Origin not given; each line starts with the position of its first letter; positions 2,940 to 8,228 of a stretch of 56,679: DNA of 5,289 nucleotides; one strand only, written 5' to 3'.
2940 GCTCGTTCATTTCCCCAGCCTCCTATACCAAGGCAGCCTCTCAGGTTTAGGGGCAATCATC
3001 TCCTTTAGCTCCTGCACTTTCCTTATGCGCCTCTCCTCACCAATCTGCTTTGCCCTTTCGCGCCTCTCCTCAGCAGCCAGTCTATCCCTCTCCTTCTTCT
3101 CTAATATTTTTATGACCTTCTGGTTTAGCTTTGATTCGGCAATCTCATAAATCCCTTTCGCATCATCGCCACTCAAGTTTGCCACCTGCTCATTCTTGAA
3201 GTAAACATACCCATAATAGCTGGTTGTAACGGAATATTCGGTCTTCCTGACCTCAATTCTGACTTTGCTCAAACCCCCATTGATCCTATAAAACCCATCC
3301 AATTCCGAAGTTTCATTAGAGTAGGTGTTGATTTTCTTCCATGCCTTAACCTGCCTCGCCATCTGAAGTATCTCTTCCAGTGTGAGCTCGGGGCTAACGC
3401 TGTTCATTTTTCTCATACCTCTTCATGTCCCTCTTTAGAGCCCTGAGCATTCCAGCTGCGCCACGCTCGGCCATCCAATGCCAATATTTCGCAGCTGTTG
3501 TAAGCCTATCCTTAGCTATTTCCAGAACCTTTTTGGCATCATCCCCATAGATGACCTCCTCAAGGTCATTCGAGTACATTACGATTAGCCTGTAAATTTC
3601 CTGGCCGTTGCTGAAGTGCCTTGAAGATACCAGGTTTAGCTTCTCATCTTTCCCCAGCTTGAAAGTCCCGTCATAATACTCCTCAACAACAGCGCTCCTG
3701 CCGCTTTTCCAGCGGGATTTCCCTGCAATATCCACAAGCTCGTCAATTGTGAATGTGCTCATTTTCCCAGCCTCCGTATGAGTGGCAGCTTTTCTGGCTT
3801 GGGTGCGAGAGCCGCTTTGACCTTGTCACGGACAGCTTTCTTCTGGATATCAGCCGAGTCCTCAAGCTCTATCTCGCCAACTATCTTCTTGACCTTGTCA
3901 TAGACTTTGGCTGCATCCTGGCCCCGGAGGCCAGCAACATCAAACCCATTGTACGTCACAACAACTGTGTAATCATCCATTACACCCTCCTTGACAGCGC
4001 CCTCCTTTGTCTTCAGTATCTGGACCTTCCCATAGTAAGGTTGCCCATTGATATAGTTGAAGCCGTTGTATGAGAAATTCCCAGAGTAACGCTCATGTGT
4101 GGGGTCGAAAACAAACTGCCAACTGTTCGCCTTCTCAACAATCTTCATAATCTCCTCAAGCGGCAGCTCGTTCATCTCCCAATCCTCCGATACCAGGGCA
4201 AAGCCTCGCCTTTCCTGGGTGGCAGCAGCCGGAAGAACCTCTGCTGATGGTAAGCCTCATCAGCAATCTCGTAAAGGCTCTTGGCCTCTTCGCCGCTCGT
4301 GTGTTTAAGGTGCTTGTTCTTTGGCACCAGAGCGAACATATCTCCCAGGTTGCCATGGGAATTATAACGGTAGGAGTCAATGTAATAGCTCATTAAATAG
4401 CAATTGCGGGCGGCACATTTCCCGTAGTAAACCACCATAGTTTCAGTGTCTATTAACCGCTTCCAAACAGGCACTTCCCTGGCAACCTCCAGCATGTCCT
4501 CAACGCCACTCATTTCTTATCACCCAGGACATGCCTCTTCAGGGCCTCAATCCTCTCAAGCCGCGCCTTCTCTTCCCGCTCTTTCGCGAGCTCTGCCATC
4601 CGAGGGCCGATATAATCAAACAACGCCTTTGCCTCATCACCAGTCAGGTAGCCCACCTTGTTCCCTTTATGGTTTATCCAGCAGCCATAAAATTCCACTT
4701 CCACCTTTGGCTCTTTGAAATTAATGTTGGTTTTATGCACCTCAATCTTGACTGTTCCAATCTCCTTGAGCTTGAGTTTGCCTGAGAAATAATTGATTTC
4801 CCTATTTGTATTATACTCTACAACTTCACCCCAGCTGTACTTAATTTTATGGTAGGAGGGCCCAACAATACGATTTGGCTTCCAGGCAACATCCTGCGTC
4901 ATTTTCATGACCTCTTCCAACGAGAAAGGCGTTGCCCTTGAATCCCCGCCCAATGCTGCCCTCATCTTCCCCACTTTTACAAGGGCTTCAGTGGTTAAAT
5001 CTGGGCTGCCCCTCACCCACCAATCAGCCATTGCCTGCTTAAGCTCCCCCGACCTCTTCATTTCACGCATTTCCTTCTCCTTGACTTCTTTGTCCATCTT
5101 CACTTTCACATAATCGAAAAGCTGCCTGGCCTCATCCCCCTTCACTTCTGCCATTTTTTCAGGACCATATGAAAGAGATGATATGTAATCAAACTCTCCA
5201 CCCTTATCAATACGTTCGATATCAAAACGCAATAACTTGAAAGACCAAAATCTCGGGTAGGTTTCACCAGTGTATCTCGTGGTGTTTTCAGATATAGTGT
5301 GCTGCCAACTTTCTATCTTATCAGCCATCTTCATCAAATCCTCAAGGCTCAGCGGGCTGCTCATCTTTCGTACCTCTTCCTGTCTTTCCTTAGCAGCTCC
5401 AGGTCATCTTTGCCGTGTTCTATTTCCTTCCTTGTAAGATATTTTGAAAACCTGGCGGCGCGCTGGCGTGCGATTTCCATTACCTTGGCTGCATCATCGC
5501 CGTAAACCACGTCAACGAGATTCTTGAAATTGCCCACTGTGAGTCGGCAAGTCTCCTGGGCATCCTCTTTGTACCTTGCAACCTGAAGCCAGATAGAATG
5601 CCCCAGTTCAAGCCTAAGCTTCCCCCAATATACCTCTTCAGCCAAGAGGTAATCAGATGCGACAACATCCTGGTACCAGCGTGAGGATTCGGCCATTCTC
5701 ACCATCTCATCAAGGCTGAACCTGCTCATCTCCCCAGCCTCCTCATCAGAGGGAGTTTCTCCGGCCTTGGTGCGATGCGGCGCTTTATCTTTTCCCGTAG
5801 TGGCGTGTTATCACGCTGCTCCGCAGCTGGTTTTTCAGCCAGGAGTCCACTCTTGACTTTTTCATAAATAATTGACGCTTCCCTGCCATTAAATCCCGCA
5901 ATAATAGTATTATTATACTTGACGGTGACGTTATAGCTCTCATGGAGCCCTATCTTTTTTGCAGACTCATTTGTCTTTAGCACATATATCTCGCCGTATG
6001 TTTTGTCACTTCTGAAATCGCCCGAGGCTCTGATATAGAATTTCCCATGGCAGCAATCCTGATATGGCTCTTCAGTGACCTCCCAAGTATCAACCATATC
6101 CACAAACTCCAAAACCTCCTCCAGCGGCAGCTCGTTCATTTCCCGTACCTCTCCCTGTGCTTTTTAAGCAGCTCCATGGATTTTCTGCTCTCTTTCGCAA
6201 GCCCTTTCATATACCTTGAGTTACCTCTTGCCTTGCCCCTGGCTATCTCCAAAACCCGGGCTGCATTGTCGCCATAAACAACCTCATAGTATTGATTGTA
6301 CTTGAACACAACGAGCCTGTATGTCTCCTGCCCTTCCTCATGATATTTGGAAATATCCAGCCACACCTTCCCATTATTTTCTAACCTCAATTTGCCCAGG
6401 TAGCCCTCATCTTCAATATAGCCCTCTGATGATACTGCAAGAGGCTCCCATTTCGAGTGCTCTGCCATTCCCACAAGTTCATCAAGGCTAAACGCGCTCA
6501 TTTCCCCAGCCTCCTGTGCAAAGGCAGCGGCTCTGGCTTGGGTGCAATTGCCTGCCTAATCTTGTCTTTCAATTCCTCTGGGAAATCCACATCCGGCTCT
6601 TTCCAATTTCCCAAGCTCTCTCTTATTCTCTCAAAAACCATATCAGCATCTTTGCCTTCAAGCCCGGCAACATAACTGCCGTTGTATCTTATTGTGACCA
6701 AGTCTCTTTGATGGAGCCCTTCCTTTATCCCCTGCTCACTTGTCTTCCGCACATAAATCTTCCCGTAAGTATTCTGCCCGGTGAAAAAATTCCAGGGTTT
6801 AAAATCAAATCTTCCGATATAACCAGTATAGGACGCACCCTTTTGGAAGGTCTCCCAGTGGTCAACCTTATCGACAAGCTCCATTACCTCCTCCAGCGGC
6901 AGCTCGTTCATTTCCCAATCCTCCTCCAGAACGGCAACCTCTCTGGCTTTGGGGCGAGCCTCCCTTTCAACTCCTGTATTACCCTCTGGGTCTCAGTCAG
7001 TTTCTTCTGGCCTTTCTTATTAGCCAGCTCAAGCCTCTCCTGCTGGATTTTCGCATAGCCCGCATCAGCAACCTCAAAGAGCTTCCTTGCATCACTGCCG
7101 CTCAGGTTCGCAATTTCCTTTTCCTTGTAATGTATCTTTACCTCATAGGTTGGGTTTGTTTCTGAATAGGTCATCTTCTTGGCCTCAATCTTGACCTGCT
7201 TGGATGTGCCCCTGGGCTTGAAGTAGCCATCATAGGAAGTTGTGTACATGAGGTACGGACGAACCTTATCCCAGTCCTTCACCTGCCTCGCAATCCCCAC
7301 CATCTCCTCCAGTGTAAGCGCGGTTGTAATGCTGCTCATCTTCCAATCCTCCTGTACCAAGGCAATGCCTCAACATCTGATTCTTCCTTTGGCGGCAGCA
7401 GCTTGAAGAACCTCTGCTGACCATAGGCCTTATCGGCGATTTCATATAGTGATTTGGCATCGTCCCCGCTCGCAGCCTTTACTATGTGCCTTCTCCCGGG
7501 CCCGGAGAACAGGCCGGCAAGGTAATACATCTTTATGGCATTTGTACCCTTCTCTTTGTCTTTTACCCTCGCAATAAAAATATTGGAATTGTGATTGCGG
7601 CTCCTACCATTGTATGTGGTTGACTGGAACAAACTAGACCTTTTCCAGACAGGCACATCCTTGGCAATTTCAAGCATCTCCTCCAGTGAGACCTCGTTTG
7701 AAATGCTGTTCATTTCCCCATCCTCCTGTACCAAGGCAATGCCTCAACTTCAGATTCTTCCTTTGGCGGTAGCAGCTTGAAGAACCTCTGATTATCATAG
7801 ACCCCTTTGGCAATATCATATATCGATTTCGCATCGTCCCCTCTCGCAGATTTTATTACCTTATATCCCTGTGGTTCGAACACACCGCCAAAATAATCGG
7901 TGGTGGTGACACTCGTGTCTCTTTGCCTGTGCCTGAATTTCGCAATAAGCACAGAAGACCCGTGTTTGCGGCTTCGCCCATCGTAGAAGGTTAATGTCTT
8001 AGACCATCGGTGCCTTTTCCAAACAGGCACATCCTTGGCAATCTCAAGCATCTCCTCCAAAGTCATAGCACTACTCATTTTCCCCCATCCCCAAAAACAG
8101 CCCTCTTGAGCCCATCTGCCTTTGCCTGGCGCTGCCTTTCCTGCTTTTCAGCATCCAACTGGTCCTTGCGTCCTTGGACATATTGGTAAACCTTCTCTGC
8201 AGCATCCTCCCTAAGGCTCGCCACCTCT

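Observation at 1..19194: Gap-free 19-kb array of at least 38 paralogous small ORFs (~49 copies of one module) with no recognisable family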

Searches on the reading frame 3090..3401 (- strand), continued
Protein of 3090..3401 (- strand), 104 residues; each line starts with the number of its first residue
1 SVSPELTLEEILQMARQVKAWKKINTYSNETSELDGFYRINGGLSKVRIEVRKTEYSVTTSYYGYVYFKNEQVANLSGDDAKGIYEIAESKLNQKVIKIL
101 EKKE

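Call 75: search_protein_families(library=pfam, alignment_id=A5, max_evalue=0.1)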
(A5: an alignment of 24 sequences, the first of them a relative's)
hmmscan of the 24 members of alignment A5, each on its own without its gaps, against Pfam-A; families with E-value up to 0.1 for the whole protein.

A. member 1, P0040 (131 aa): 0 families

B. families by the number of members that match (of 24 scanned): 12 families
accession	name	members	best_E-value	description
PF19673.4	DUF6176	1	0.0056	Family of unknown function (DUF6176)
PF08706.16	D5_N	1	0.0066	D5 N terminal like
PF18585.7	zf-CCCH_6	1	0.011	Chromatin remodeling factor Mit1 C-terminal Zn finger 2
PF09373.15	PMBR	1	0.025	Pseudomurein-binding repeat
PF00870.23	P53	1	0.028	P53 DNA-binding domain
PF17681.6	GCP_N_terminal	1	0.028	Gamma tubulin complex component N-terminal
PF25503.1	TPR_CHK1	1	0.028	CHK1-like, TPR repeats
PF11185.13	DUF2971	1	0.034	Protein of unknown function (DUF2971)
PF17777.6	RL10P_insert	1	0.042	Insertion domain in 60S ribosomal protein L10P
PF24383.1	DUF7539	1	0.076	Family of unknown function (DUF7539)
PF18972.5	Wheel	1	0.086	Cns1/TTC4 Wheel domain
PF19184.5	DUF5866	1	0.086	Family of unknown function (DUF5866)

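Call 76: find_encoding_contigs(protein=P0030, flank=10000, max_places=4)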
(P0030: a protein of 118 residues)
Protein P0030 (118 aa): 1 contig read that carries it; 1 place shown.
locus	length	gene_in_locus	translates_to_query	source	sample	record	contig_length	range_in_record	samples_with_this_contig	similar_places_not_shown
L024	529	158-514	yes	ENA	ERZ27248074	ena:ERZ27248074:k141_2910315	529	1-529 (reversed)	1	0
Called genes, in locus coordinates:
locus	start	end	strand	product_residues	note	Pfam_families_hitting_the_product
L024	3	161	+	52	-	?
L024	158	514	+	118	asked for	-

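Call 81: search_protein_families(library=pfam, max_evalue=0.01, proteins=[L003:1-996:+, L003:1656-2006:+, L018:9292-9954:+, L018:10486-11067:+, L018:8557-9240:+, L021:8126-8644:+, L021:7598-8065:+, L021:10484-11221:+, L023:234-1052:+, L002:6480-6845:+])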
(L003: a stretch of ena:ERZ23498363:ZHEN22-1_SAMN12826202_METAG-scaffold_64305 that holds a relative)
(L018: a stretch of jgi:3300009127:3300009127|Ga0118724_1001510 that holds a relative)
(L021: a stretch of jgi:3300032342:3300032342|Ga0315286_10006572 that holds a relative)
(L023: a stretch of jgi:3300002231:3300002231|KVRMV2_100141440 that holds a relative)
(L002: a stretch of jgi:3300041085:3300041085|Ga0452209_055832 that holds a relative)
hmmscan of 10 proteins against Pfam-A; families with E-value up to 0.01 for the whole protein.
L003:1-996:+ (331 aa): 3 families
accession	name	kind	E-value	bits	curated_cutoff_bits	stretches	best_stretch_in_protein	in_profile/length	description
PF13458.12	Peripla_BP_6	-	6.2e-37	128.5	31.7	1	1-320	12-339/343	Periplasmic binding protein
PF01094.35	ANF_receptor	-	6.2e-17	62.1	25.4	1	22-314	22-345/353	Receptor family ligand binding region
PF13433.12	Peripla_BP_5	-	4.7e-15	56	27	1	30-319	47-336/363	Periplasmic binding protein domain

L003:1656-2006:+ (116 aa): 0 families

L018:9292-9954:+ (220 aa): 1 family
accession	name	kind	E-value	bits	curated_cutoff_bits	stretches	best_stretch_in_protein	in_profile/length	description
PF04967.18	HTH_10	-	1.3e-16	60.5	23.1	1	164-214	2-52/53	HTH DNA binding domain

L018:10486-11067:+ (193 aa): 0 families

L018:8557-9240:+ (227 aa): 1 family
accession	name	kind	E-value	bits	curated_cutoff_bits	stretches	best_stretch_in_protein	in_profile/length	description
PF06024.17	Orf78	-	0.0035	18.1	29.4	1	75-118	56-99/101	Orf78 (ac78)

L021:8126-8644:+ (172 aa): 0 families

L021:7598-8065:+ (155 aa): 0 families

L021:10484-11221:+ (245 aa): 2 families
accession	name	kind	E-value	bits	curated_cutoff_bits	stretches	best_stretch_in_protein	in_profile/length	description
PF00298.24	Ribosomal_L11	-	4.1e-20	72.4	21.4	1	67-134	2-69/69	Ribosomal protein L11, RNA binding domain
PF03946.19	Ribosomal_L11_N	-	5.5e-19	68.1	32.9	1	3-61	1-58/58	Ribosomal protein L11, N-terminal domain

L023:234-1052:+ (272 aa): 3 families
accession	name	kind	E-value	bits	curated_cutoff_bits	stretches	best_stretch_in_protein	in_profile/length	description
PF01978.25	TrmB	-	8.6e-19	67.6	25.6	1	11-77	1-67/68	Sugar-specific transcriptional regulator TrmB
PF11495.14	Regulator_TrmB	-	1.2e-07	31.7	22.2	1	132-261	6-131/233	Archaeal transcriptional regulator TrmB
PF07287.17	AtuA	-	0.0062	15.8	22.8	1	135-207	56-127/437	Acyclic terpene utilisation family protein AtuA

L002:6480-6845:+ (121 aa): 0 families

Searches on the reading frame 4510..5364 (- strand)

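Call 4: search_protein_families(library=pfam, max_evalue=1, proteins=[window:4510-5364:-])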
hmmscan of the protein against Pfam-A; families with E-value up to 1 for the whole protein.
window:4510-5364:- (284 aa): 1 family
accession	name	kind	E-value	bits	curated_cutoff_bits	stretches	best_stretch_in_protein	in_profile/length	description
PF00349.27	Hexokinase_1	-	0.0089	16.3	24.3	0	241-267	96-122/201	Hexokinase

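Call 96: search_protein_families(library=padloc, max_evalue=0.01, proteins=[window:4510-5364:-])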
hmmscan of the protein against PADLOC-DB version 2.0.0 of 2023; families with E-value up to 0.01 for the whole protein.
window:4510-5364:- (284 aa): 0 families

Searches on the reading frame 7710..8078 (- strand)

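Call 4: search_protein_families(library=pfam, max_evalue=1, proteins=[window:7710-8078:-])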
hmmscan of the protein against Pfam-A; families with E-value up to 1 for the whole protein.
window:7710-8078:- (122 aa): 2 families
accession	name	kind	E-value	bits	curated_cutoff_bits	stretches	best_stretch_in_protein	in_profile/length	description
PF16028.10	SLC3A2_N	-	0.004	17.2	27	1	3-32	14-42/77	Solute carrier family 3 member 2 N-terminus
PF18298.6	NusG_add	-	0.064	14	27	1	61-101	68-108/109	NusG additional domain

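Call 96: search_protein_families(library=padloc, max_evalue=0.01, proteins=[window:7710-8078:-])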
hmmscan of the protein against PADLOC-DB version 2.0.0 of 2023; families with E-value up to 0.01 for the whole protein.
window:7710-8078:- (122 aa): 0 families
